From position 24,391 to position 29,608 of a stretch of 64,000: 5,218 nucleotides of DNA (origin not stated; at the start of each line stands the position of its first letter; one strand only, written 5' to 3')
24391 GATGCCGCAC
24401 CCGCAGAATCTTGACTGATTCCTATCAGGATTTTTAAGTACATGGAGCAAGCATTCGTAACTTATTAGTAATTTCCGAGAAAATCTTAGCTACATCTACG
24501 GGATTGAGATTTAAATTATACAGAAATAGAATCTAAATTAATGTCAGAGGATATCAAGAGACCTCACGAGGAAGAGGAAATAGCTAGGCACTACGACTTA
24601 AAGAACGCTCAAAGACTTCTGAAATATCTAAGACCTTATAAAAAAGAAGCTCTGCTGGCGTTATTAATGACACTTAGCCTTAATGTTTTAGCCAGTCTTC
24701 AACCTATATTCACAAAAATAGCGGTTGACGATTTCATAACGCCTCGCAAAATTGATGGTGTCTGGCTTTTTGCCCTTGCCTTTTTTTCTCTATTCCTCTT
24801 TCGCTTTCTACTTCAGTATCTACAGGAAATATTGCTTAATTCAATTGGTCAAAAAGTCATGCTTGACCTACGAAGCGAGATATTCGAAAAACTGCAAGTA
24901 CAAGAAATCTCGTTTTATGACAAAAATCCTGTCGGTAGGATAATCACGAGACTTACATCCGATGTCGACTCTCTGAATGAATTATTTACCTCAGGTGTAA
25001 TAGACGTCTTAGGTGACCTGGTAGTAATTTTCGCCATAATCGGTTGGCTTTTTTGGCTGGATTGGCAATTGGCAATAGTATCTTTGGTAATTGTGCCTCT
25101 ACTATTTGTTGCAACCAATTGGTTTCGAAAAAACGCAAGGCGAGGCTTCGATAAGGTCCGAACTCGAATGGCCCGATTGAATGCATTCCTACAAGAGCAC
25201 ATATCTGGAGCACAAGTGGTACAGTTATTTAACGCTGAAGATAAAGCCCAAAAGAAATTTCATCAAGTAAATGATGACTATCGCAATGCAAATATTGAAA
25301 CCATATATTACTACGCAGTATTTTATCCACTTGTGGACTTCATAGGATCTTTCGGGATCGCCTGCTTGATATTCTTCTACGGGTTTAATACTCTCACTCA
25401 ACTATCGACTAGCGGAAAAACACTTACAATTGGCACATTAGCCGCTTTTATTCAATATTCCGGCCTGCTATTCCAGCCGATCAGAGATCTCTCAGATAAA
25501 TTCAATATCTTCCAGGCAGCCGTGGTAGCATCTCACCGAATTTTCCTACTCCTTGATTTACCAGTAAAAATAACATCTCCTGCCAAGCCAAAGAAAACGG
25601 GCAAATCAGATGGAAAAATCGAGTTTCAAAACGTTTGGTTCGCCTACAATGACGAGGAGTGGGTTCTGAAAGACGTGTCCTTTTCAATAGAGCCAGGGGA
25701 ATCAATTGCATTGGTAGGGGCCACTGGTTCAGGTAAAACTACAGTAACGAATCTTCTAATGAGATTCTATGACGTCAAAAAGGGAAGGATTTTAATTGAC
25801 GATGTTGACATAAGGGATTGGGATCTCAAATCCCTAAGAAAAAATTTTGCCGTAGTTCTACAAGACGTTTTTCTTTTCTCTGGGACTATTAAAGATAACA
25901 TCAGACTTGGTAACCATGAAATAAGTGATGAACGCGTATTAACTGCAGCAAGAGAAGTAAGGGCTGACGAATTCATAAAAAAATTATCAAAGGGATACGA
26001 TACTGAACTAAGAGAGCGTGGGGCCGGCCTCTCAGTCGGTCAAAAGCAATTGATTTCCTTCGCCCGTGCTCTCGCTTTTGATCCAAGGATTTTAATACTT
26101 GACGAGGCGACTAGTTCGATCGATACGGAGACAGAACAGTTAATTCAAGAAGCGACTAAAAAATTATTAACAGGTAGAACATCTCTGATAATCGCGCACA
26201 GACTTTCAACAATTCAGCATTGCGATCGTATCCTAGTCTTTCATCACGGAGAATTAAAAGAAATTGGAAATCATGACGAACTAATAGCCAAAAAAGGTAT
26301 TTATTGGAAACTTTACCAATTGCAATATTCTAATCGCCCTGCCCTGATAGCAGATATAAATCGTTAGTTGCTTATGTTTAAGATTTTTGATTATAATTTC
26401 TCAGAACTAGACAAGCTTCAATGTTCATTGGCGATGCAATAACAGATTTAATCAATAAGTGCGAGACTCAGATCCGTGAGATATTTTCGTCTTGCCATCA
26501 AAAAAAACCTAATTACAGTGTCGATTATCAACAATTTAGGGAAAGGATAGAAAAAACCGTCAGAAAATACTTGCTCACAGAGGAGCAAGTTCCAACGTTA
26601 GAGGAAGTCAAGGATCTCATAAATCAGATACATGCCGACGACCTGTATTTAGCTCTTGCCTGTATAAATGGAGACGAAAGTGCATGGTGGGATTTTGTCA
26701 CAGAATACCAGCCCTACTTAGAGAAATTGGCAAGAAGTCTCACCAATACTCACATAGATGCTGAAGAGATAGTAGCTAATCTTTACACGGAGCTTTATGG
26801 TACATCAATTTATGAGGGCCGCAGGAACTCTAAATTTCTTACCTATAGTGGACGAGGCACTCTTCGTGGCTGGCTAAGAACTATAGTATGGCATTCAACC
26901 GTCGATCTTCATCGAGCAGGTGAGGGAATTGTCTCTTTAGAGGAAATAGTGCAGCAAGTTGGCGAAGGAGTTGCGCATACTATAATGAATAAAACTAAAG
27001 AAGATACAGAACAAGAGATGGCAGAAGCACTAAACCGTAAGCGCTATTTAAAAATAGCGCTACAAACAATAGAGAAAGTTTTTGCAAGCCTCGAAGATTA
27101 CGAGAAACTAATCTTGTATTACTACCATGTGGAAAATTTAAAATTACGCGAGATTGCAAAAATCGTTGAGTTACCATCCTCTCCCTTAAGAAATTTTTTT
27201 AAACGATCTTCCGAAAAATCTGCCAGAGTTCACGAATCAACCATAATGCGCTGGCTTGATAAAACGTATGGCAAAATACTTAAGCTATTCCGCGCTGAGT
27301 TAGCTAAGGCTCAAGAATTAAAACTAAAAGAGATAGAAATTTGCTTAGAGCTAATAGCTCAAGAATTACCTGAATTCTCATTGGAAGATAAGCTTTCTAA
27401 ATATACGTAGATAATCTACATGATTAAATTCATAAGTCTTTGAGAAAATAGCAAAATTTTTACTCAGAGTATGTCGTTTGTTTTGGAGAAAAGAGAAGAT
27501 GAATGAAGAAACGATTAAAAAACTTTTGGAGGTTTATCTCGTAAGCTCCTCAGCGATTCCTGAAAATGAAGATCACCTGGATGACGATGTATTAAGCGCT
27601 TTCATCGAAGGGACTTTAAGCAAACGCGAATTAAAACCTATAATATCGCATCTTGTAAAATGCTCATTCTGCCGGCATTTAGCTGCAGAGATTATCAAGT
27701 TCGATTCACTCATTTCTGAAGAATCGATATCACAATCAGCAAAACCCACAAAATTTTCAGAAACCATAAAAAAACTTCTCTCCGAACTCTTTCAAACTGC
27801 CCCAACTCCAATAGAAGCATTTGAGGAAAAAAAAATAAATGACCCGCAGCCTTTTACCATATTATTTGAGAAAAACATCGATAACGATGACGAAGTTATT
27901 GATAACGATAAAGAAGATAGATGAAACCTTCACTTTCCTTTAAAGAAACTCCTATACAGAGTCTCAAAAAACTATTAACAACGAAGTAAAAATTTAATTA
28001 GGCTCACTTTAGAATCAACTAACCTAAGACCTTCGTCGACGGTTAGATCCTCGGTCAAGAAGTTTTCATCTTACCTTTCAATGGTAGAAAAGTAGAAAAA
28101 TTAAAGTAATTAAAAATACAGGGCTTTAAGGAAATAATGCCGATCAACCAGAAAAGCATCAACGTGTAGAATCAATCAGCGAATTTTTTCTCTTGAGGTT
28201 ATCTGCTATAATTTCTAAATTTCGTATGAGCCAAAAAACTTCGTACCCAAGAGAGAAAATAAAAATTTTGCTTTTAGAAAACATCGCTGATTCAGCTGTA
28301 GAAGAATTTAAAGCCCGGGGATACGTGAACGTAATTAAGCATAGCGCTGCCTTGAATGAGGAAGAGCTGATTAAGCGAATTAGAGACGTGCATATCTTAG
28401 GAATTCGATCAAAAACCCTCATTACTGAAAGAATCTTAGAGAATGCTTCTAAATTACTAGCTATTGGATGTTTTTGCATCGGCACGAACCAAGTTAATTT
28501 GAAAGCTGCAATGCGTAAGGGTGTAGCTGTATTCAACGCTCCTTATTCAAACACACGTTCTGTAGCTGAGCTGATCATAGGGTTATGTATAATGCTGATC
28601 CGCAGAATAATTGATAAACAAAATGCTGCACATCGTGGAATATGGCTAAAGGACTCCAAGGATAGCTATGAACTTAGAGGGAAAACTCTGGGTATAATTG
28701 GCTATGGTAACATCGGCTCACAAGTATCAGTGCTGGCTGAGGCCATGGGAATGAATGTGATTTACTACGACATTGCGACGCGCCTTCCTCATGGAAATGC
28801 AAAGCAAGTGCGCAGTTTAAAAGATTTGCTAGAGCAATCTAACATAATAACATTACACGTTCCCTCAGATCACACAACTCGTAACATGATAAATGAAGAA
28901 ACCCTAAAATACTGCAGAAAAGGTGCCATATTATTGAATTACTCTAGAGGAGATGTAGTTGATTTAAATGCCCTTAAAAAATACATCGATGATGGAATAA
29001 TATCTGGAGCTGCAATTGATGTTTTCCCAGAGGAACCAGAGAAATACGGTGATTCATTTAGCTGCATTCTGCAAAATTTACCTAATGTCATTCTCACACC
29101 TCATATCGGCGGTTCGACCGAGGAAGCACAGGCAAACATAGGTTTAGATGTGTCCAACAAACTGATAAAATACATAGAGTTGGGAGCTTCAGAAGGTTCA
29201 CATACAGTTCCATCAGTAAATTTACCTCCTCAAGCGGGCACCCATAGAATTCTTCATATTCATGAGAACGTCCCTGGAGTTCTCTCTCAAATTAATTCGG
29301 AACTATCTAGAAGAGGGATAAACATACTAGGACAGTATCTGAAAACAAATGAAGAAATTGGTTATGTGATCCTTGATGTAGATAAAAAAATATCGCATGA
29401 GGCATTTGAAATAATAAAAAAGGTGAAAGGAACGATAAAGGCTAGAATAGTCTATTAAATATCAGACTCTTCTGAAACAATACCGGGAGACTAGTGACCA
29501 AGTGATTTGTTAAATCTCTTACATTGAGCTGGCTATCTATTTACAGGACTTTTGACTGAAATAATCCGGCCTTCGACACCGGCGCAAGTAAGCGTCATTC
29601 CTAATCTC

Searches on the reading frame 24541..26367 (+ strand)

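Call 45: search_protein_families(library=pfam, proteins=[window:24541-26367:+])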
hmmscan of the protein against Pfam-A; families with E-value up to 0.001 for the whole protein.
window:24541-26367:+ (608 aa): 3 families
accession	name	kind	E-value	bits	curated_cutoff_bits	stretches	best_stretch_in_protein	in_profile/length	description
PF00664.28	ABC_membrane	-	6.5e-55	187.2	28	1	39-313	3-273/274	ABC transporter transmembrane region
PF00005.33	ABC_tran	-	2.8e-32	112.6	25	1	376-525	1-137/137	ABC transporter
PF13401.12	AAA_22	-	5.1e-05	24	27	1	388-525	7-95/130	AAA domain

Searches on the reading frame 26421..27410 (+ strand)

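Call 45: search_protein_families(library=pfam, proteins=[window:26421-27410:+])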
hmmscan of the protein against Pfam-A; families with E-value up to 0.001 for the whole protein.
window:26421-27410:+ (329 aa): 1 family
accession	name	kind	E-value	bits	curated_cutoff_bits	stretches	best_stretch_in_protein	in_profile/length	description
PF04542.20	Sigma70_r2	-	8.4e-05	22.7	24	0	93-143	2-53/71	Sigma-70 region 2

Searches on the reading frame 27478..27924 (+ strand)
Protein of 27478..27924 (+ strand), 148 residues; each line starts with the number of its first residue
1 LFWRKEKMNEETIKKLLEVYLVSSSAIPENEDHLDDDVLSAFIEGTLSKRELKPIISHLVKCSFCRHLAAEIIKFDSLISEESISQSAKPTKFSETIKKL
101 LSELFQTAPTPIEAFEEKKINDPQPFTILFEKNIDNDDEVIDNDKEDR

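Call 45: search_protein_families(library=pfam, proteins=[window:27478-27924:+])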
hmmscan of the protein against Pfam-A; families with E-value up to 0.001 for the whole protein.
window:27478-27924:+ (148 aa): 0 families

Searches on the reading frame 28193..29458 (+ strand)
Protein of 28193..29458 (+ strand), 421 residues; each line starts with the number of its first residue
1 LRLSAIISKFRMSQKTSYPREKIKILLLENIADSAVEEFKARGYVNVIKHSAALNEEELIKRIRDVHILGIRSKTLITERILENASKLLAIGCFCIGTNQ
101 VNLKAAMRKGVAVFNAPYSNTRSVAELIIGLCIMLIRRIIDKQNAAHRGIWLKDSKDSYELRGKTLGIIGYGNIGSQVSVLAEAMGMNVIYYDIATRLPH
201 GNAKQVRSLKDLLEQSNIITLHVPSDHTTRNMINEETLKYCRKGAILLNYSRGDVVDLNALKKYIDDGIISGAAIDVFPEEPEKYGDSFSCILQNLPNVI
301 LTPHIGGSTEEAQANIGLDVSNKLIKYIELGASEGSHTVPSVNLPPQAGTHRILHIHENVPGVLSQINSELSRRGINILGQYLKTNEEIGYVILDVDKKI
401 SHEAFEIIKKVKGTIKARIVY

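Call 45: search_protein_families(library=pfam, proteins=[window:28193-29458:+])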
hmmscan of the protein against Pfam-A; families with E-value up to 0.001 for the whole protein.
window:28193-29458:+ (421 aa): 6 families
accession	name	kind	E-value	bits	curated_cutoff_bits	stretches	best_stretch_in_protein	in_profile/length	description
PF02826.25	2-Hacid_dh_C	-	1.2e-49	168.5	25.1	1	129-306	1-178/178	D-isomer specific 2-hydroxyacid dehydrogenase, NAD binding domain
PF00389.36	2-Hacid_dh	-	1e-31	109.8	24.6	1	25-329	1-125/134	D-isomer specific 2-hydroxyacid dehydrogenase, catalytic domain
PF22629.2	ACT_AHAS_ss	-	5.9e-13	49.2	27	1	353-416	1-67/67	AHAS small subunit-like ACT domain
PF03446.21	NAD_binding_2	-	1.2e-06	29.1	21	1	166-264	2-106/161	NAD binding domain of 6-phosphogluconate dehydrogenase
PF01842.31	ACT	-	3.3e-05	24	27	1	357-411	7-64/66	ACT domain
PF07991.19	KARI_N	-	0.0004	20.4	20.6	1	161-260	2-103/165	Acetohydroxy acid isomeroreductase, NADPH-binding domain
